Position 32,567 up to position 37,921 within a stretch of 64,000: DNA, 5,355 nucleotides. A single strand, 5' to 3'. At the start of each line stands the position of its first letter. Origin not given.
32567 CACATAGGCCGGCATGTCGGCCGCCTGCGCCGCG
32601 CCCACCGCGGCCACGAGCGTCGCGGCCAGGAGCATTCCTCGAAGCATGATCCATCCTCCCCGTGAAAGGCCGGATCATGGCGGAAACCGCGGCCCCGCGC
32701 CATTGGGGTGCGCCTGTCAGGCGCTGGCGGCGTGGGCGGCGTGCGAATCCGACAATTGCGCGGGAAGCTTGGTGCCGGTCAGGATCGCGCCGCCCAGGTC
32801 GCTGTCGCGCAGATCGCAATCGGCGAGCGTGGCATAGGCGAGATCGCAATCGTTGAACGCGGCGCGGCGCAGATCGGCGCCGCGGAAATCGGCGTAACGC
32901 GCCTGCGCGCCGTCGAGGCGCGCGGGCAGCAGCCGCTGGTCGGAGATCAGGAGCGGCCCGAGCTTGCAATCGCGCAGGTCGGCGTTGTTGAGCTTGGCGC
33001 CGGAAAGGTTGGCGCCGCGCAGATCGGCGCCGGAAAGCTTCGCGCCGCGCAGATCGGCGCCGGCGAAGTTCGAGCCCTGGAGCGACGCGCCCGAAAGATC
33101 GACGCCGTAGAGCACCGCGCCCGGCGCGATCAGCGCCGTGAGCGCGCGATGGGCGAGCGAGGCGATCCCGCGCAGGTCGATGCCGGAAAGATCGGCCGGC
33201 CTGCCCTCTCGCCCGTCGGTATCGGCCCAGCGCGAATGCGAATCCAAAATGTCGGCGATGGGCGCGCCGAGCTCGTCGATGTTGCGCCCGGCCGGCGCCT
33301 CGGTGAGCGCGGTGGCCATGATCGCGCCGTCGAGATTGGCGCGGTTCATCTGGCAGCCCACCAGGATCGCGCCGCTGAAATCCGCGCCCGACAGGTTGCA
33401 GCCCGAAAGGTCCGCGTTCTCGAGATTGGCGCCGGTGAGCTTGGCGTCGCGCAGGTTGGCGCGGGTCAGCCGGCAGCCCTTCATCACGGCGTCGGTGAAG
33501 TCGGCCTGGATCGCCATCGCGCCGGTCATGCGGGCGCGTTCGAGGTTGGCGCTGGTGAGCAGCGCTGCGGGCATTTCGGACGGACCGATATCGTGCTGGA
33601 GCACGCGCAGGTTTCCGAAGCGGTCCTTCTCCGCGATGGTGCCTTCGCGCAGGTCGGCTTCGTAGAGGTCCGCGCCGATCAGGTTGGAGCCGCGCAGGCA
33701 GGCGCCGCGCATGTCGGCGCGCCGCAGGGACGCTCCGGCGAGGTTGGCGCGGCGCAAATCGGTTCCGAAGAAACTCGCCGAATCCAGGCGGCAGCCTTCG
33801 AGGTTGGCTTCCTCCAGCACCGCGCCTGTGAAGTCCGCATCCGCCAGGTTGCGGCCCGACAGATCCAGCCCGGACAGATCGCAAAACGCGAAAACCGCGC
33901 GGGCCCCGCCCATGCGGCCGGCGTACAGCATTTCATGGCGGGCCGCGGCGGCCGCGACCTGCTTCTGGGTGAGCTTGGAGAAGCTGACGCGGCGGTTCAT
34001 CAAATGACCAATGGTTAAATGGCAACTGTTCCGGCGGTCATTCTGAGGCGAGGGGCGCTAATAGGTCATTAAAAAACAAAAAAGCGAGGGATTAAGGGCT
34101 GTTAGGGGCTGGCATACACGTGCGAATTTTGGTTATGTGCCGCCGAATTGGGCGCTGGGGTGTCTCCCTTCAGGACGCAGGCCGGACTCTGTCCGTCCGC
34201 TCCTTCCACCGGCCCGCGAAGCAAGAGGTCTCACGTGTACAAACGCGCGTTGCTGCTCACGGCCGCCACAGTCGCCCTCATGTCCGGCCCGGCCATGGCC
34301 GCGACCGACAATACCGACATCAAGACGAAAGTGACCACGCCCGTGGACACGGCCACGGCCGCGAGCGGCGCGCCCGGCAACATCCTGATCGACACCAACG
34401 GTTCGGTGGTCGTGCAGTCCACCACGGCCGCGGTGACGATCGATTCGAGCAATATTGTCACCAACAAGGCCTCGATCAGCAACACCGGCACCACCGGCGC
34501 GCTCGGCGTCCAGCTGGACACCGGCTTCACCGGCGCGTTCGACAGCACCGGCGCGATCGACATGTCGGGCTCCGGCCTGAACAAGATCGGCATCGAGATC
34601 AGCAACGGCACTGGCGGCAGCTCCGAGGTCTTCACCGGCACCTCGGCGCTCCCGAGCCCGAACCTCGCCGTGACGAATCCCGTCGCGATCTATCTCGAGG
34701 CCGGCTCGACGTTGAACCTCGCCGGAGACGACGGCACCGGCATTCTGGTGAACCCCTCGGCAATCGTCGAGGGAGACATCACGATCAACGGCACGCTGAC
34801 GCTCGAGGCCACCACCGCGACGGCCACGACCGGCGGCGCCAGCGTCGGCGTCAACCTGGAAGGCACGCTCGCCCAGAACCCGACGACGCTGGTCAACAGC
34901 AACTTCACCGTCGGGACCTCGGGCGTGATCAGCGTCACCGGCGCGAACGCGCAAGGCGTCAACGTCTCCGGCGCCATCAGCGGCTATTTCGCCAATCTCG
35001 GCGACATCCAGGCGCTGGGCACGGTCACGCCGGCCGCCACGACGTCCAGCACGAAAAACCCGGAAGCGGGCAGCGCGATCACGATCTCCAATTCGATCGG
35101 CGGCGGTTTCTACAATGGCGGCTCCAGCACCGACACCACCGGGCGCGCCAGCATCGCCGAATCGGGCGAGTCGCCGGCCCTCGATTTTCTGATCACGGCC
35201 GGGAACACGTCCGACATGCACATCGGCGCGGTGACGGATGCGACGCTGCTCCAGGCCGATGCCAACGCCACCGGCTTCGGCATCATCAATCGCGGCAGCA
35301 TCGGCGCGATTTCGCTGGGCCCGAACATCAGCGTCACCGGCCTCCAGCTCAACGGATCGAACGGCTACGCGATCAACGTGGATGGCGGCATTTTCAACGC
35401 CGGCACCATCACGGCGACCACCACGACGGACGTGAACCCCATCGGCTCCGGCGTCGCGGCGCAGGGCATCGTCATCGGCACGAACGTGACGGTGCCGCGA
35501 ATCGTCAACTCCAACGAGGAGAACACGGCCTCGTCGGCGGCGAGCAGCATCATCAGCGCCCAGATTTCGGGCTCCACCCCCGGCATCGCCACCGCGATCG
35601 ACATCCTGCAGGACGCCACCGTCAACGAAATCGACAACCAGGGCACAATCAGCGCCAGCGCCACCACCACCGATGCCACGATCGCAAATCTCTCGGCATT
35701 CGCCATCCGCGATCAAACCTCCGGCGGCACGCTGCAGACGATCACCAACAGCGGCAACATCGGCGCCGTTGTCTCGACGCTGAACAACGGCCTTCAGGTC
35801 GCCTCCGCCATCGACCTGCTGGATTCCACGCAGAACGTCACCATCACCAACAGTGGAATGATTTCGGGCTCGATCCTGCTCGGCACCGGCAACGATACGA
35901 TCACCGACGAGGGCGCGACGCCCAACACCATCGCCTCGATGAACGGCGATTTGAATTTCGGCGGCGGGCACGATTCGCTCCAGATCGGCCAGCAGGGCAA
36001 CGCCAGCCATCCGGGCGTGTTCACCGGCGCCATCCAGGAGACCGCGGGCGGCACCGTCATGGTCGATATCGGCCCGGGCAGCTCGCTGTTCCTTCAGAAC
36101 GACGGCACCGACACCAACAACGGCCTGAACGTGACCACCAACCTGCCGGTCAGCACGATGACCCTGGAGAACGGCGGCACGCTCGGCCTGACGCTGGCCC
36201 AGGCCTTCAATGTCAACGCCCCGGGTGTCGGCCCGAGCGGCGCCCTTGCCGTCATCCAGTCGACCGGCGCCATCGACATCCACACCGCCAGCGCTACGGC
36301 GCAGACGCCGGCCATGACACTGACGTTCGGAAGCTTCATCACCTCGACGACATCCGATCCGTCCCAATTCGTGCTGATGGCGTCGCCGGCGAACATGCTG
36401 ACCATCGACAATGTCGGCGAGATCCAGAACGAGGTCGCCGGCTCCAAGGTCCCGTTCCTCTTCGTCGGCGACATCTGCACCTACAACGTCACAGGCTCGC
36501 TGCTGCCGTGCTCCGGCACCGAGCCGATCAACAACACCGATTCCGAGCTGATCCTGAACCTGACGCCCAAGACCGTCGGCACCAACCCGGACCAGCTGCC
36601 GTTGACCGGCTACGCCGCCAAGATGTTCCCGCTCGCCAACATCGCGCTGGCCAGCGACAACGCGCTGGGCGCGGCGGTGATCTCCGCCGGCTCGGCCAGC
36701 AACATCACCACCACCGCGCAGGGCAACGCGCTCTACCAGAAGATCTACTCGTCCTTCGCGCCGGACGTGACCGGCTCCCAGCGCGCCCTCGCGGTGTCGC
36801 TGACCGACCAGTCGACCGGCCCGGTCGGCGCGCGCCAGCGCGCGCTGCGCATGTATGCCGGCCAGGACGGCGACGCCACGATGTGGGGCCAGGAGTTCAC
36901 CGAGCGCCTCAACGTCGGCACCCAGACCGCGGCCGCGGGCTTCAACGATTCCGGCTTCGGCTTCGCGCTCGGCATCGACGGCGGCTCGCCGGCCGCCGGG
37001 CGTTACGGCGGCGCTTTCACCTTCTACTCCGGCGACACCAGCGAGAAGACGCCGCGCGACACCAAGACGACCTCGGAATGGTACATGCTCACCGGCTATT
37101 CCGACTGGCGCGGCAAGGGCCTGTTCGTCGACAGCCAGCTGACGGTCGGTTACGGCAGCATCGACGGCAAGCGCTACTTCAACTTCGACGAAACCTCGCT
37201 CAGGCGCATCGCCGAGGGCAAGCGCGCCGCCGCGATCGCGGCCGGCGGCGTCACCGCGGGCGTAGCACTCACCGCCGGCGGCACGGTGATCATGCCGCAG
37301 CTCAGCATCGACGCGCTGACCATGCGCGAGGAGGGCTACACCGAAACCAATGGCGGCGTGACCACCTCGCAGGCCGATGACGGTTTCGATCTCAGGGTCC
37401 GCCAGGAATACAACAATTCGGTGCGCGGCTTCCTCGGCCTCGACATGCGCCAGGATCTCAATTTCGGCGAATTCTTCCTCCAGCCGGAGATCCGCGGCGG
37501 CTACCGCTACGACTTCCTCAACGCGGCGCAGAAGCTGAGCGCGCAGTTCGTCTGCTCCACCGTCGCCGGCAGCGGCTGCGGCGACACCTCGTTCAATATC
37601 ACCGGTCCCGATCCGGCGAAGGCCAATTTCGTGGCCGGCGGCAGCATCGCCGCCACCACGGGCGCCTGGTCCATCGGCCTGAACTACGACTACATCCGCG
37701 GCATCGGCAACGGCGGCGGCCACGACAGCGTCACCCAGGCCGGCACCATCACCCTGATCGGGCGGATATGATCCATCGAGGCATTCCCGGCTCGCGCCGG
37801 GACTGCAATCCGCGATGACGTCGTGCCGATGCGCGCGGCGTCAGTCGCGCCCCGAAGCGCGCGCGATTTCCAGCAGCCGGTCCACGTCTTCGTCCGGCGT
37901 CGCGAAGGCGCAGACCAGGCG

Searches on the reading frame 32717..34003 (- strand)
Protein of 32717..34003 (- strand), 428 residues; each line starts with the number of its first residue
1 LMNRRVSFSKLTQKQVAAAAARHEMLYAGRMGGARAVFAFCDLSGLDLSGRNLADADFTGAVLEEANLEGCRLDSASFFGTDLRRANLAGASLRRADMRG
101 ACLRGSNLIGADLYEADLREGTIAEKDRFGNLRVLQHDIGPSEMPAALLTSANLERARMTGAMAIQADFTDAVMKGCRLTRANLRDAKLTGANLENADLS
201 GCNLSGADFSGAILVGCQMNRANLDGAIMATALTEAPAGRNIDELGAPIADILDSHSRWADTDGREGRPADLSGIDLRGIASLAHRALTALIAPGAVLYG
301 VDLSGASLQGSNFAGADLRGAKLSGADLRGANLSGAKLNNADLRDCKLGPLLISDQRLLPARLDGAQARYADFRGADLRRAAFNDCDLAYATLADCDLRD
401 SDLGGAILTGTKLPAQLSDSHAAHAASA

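Call 78: search_protein_families(library=pfam, proteins=[window:32717-34003:-], max_evalue=0.0001)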
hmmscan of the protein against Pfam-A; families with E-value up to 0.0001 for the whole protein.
window:32717-34003:- (428 aa): 4 families
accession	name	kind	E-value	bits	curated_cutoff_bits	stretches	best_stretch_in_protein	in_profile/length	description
PF00805.28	Pentapeptide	-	4.6e-70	231.1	20.2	9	177-214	1-38/40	Pentapeptide repeats (8 copies)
PF13599.13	Pentapeptide_4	-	9.1e-33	112.6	38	3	149-224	3-78/78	Pentapeptide repeat region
PF13576.12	Pentapeptide_3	-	1.5e-31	108.7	27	2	185-227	2-47/48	Pentapeptide repeats (9 copies)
PF25296.1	Decapeptide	-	2.6e-08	34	45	0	149-210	12-73/74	Decapeptide repeat region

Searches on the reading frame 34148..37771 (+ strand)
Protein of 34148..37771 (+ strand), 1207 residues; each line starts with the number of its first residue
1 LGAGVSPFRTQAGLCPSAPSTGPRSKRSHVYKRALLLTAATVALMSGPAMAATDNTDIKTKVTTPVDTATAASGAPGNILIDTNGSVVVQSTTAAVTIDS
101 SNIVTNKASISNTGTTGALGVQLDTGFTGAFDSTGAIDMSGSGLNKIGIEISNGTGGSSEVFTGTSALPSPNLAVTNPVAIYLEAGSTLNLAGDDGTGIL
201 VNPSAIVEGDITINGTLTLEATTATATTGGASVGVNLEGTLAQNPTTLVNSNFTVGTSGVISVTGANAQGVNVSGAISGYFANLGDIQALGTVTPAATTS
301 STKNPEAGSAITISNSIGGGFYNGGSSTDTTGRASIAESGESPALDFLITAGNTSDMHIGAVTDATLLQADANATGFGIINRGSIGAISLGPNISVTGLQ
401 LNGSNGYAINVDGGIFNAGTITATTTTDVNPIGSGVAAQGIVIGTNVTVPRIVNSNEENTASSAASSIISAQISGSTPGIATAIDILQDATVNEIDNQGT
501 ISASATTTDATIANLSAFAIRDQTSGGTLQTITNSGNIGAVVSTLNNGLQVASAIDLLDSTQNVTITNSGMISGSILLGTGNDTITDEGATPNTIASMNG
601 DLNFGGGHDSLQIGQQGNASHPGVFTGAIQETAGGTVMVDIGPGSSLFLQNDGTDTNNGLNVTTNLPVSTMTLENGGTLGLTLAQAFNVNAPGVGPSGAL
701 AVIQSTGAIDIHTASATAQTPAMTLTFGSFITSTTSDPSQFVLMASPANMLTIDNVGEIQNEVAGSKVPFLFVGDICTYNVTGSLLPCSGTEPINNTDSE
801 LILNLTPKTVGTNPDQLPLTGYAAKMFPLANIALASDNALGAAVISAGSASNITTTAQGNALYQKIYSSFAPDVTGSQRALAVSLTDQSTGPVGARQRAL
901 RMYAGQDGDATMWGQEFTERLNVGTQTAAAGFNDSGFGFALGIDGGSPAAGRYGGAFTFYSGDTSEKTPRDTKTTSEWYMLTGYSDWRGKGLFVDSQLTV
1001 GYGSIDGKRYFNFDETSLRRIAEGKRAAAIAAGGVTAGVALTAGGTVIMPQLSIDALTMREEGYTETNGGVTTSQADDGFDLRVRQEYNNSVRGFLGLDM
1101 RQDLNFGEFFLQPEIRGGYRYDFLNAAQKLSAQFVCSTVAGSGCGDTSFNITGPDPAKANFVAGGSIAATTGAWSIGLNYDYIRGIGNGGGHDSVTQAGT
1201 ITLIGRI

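Call 78: search_protein_families(library=pfam, proteins=[window:34148-37771:+], max_evalue=0.0001)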
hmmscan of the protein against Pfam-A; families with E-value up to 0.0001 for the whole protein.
window:34148-37771:+ (1207 aa): 1 family
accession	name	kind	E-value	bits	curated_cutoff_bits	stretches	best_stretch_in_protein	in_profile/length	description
PF03797.25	Autotransporter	-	6.3e-28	98.6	26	1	912-1181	1-255/255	Autotransporter beta-domain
